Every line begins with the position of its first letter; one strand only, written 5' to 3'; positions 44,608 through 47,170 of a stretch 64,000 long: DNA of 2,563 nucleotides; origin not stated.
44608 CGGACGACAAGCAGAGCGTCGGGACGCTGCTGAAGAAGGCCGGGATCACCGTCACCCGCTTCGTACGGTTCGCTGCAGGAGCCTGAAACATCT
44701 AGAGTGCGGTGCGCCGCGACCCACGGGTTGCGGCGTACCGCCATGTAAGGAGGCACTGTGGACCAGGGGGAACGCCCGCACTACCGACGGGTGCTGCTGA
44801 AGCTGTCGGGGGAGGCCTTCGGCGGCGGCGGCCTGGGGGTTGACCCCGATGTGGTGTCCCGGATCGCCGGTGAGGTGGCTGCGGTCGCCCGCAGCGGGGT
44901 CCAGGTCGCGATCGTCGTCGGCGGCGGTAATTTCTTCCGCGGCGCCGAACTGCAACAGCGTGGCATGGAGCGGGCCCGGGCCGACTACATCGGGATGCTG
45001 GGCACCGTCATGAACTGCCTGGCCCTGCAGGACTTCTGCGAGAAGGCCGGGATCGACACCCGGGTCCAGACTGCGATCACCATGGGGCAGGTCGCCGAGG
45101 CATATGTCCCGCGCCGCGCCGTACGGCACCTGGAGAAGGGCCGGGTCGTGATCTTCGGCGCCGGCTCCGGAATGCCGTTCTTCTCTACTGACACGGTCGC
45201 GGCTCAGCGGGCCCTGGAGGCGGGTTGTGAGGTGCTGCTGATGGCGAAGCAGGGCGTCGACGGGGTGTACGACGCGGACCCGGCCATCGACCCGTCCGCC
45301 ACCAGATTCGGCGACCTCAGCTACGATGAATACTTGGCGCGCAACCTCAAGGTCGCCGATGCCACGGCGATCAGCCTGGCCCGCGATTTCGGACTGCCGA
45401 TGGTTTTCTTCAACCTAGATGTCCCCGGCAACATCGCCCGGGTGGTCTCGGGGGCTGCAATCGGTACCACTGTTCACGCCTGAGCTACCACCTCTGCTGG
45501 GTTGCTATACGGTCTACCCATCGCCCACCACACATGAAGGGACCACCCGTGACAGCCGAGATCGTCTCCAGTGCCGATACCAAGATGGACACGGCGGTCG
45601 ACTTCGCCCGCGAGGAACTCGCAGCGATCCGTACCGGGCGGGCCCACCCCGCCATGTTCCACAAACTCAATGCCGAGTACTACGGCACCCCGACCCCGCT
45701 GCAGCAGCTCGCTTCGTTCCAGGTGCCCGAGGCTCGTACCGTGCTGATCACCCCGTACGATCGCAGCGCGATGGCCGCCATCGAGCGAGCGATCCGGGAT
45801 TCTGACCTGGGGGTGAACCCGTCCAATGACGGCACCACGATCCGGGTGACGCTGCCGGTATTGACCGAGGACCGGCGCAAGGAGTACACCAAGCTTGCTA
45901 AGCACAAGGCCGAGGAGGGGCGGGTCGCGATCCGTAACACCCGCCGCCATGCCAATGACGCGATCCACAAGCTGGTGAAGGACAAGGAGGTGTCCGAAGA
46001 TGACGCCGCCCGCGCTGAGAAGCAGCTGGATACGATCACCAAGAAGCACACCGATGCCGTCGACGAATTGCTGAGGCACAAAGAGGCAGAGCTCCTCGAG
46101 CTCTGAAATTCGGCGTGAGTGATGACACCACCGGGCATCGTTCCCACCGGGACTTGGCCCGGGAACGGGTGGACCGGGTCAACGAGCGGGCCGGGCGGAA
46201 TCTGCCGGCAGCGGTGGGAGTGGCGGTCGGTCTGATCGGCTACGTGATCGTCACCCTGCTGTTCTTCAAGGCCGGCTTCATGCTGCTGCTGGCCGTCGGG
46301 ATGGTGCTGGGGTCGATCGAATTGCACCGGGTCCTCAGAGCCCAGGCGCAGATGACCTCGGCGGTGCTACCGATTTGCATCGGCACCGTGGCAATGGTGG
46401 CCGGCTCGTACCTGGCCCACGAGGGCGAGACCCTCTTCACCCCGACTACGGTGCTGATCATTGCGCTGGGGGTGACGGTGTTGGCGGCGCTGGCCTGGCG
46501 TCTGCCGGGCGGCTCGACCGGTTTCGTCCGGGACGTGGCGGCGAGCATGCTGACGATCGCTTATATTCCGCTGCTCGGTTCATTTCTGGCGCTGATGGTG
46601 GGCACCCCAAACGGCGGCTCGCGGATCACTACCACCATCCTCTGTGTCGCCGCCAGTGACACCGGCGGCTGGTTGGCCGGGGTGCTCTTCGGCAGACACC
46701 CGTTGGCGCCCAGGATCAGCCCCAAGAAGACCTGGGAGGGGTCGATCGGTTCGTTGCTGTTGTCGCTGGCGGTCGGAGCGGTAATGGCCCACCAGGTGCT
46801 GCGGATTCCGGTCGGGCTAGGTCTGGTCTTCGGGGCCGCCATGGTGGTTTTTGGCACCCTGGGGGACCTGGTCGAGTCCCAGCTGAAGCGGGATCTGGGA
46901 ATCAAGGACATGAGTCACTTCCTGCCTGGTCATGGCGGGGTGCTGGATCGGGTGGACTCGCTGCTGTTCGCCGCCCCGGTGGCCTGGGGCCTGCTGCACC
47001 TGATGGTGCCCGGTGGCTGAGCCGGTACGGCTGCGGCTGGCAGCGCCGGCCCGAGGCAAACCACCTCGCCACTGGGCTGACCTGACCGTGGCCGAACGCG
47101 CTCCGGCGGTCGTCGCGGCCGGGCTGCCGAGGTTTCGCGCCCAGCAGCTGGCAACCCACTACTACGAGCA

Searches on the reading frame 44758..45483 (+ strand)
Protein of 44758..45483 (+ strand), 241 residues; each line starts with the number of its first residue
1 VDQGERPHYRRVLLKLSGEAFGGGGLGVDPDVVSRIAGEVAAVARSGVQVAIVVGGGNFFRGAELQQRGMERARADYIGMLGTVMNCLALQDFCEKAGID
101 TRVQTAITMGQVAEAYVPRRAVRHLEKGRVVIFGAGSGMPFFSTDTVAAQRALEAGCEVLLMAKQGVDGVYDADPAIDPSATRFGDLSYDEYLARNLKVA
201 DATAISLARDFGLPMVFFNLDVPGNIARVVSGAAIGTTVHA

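Call 52: search_protein_families(library=pfam, proteins=[window:44758-45483:+], max_evalue=0.00001)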
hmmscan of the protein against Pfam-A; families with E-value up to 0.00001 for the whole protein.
window:44758-45483:+ (241 aa): 1 family
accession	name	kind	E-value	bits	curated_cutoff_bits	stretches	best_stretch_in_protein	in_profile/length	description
PF00696.33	AA_kinase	-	1.6e-29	103.7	24.9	1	11-219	2-234/234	Amino acid kinase family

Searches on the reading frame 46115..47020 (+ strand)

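Call 52: search_protein_families(library=pfam, proteins=[window:46115-47020:+], max_evalue=0.00001)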
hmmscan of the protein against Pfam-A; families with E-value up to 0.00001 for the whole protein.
window:46115-47020:+ (301 aa): 1 family
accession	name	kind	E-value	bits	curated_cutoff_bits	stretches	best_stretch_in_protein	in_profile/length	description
PF01148.25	CTP_transf_1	-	5.5e-55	187.5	24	1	34-296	4-263/264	Cytidylyltransferase family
